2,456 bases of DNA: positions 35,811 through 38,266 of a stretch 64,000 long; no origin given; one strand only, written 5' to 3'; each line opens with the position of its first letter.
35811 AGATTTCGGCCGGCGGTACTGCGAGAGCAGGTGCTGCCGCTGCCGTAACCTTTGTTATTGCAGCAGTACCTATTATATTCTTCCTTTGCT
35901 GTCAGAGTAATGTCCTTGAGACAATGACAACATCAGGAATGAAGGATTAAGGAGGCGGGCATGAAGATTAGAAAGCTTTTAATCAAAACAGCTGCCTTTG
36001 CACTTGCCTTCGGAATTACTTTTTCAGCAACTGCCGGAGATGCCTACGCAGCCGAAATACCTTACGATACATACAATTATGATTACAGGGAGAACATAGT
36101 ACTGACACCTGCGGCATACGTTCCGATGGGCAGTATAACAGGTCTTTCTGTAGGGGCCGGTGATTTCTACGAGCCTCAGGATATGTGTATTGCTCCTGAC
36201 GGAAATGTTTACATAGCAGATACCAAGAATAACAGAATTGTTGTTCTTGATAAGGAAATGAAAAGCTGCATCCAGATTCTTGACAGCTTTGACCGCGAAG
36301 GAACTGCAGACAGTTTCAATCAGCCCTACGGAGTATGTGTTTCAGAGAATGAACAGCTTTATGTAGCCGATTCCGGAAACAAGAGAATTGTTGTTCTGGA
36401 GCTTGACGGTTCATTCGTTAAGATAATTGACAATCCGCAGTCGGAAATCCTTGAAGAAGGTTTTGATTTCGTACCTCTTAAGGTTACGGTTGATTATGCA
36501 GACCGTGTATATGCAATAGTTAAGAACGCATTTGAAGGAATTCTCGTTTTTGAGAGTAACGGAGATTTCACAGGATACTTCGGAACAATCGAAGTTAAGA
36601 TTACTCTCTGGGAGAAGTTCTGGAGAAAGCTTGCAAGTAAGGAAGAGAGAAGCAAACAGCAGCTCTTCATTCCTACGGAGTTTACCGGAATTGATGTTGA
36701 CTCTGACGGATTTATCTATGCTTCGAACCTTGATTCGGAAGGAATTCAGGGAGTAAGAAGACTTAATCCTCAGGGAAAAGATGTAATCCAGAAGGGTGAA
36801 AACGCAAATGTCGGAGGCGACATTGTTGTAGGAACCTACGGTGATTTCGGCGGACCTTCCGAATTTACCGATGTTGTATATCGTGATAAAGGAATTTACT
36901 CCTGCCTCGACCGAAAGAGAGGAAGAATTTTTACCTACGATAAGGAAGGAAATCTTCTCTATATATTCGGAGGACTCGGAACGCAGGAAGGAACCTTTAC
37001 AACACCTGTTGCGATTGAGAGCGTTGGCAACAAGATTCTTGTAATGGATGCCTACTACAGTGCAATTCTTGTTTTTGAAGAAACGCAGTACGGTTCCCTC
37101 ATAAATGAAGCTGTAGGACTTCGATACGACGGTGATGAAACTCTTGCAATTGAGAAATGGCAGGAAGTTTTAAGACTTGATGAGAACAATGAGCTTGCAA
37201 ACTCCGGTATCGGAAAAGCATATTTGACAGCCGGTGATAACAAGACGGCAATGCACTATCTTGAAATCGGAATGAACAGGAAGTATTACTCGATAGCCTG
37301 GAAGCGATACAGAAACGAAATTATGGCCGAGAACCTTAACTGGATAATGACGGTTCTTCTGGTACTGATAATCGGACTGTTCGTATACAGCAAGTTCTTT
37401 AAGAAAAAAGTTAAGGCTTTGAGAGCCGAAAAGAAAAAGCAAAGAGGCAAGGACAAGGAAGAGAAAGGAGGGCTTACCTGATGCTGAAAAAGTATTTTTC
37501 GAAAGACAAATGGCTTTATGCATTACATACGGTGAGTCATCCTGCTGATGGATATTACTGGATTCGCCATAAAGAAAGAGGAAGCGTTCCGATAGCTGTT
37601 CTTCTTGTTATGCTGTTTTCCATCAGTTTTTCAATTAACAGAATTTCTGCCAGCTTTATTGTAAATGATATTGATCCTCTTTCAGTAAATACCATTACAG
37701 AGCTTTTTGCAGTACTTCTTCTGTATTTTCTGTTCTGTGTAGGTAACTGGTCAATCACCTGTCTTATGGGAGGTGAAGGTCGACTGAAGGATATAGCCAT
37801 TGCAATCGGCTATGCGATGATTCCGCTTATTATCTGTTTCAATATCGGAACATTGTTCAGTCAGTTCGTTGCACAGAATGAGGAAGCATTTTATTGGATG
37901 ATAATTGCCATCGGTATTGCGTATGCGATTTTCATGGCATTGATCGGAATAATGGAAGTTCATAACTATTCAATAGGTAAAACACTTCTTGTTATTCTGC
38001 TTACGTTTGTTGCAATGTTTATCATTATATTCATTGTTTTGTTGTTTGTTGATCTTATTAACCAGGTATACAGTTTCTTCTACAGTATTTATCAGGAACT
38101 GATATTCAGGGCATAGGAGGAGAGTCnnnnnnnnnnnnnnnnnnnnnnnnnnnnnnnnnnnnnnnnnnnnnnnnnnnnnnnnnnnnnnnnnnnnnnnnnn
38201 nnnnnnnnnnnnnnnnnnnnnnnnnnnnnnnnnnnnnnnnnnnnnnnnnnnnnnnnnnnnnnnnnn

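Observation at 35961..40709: Uncharacterised trio (anchored NHL propeller, Yip1-like membrane protein, 860-aa anchored protein) hard-wired between two ABC permease pairs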

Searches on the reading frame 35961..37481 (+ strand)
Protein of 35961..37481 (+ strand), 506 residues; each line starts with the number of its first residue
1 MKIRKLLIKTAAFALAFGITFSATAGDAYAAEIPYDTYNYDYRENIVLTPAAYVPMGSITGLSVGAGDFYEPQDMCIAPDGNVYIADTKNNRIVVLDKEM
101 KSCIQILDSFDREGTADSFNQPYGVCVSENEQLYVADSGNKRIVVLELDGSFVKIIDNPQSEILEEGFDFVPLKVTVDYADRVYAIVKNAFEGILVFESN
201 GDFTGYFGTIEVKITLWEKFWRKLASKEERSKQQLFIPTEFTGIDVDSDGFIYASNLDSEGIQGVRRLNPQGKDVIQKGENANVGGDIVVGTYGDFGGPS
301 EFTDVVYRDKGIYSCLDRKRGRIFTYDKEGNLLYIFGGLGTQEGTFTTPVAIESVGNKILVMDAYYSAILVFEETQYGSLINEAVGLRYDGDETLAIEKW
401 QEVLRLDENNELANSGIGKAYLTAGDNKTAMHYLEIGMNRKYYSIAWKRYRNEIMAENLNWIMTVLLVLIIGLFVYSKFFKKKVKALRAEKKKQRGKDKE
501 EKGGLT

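Call 8: search_protein_families(library=pfam, proteins=[window:35961-37481:+], max_evalue=0.01)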
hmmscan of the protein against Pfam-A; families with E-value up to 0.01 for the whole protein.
window:35961-37481:+ (506 aa): 4 families
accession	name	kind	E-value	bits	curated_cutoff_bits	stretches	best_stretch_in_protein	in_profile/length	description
PF01436.27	NHL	-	5.4e-17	61.3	20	2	69-95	1-27/28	NHL repeat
PF25021.1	TEN_NHL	-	2.7e-05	23.8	27.1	1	69-144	30-97/357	Teneurin NHL domain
PF08450.18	SGL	-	7.7e-05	22.8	26.3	1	75-160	139-224/246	SMP-30/Gluconolactonase/LRE-like region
PF13414.12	TPR_11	-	0.00019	21.5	26.8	1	394-424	11-41/42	TPR repeat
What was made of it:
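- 35961..37481 (+): Secreted NHL beta-propeller + TPR-like segment + C-terminal TM helix + Lys-rich cytoplasmic tail. It is the N-terminal half of a split NHL-Yip1 membrane protein. Pfam NHL E=5e-17 (call 8).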

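Call 9: search_protein_families(library=ncbifam, proteins=[window:35961-37481:+], max_evalue=0.01)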
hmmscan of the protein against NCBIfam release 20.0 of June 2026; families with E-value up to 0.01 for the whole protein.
window:35961-37481:+ (506 aa): 5 families
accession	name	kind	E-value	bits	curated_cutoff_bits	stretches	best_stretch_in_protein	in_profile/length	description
NF035926.1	scyF_NHL_VPEP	equivalog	1.1e-21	77.5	350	2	57-159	186-286/376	scytonemin biosynthesis PEP-CTERM protein ScyF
NF033206.1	ScyE_fam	subfamily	1.1e-06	28.4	80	1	62-140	245-322/333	ScyD/ScyE family protein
NF047780.1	LIC12708_fam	subfamily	0.0038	16.1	150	0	80-159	66-145/391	LIC_12708 family protein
TIGR02276.1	beta_rpt_yvtn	repeat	0.0039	17.1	27.85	0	81-99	4-22/42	beta-propeller repeat protein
NF053768.1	CIS12_fam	equivalog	0.0042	15.8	860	0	73-147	47-114/715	CIS12 family contractile injection system protein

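Call 32: search_solved_structures(query=window:35961-37478:+, max_evalue=0.01)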
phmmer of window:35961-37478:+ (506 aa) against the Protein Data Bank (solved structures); distinct sequences matched with E-value up to 0.01: 63 (the best 60 are shown).
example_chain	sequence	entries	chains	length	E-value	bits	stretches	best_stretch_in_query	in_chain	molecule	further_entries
6d69_A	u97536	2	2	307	1.7e-23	86.4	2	63-156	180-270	NHL Repeat Region of D. melanogaster Thin | Thin, isoform D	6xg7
6fpt_A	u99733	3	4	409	1.3e-20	76.9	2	54-153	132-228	E3 ubiquitin-protein ligase TRIM71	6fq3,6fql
8j72_A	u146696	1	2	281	3.4e-20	75.5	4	69-153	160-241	E3 ubiquitin-protein ligase TRIM71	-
9jur_A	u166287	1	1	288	6.9e-19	71.2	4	69-153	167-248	E3 ubiquitin-protein ligase TRIM71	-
7qrx_A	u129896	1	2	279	1.3e-18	70.2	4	69-153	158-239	E3 ubiquitin-protein ligase TRIM71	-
6ren_A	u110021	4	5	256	2.3e-16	62.8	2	71-148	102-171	3fPizza6-SH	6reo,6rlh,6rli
3wwa_A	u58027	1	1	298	1.6e-15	60.1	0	72-148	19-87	Pizza7H protein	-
6rej_A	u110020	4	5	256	7.9e-15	57.8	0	72-148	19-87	Pizza6-SH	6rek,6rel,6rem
6qsd_A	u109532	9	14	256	1.8e-14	56.6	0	71-148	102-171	Pizza6S | Pizza6-S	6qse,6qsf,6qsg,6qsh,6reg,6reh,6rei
1rwi_B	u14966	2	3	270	5e-14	55.2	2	65-148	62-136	Serine/threonine-protein kinase pknD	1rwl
3ww9_A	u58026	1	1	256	1.2e-13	53.9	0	71-148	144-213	pizza6 protein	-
7qrw_A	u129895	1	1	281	1.4e-13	53.7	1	114-158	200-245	Isoform 4 of Tripartite motif-containing protein 3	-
6f0t_A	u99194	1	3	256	2.2e-13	53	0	71-148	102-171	Pizza6-SFW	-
7b96_A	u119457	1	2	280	3.7e-13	52.3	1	68-157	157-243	Isoform 2 of Tripartite motif-containing protein 2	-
7qrv_A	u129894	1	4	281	3.8e-13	52.2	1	68-157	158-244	Tripartite motif-containing protein 2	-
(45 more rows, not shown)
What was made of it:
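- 35961..37481 (+): PDB NHL and TPR matches (call 32).
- On NHL-repeat beta-propeller: PF01436 at 61.3 bits against a cut-off of 20, two stretches (call 8). phmmer matches PDB NHL domains: Thin E=1.7e-23, TRIM71 E=1.3e-20, PknD E=5e-14 (call 32).
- Checked: A sub-threshold TPR_11 hit lies at residues 394-424, and PDB consensus-TPR proteins match residues 365-449 (call 32).
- NHL propellers serve as extracellular sensor domains in some bacterial proteins, for example PknD among the PDB matches (call 32).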

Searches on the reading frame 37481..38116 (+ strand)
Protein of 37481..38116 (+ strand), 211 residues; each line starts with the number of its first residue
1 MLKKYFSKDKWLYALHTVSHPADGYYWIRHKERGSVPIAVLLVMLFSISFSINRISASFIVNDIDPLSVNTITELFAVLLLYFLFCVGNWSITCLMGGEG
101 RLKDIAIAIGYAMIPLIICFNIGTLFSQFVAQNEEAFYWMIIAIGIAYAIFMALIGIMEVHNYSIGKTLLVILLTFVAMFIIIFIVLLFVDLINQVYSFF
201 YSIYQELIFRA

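Call 8: search_protein_families(library=pfam, proteins=[window:37481-38116:+], max_evalue=0.01)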
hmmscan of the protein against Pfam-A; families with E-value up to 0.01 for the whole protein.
window:37481-38116:+ (211 aa): 1 family
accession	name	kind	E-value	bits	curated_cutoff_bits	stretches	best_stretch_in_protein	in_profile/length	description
PF04893.22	Yip1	-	3.3e-15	56.8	28.6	1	17-186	3-172/173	Yip1 domain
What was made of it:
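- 37481..38116 (+): Yip1-domain protein with five TM helices. It is the C-terminal half of the split NHL-Yip1 protein, and its start overlaps the NHL stop (TGATG). Pfam Yip1 E=3e-15 (call 8).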

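Call 9: search_protein_families(library=ncbifam, proteins=[window:37481-38116:+], max_evalue=0.01)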
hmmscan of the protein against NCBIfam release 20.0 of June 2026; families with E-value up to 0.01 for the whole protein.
window:37481-38116:+ (211 aa): 0 families
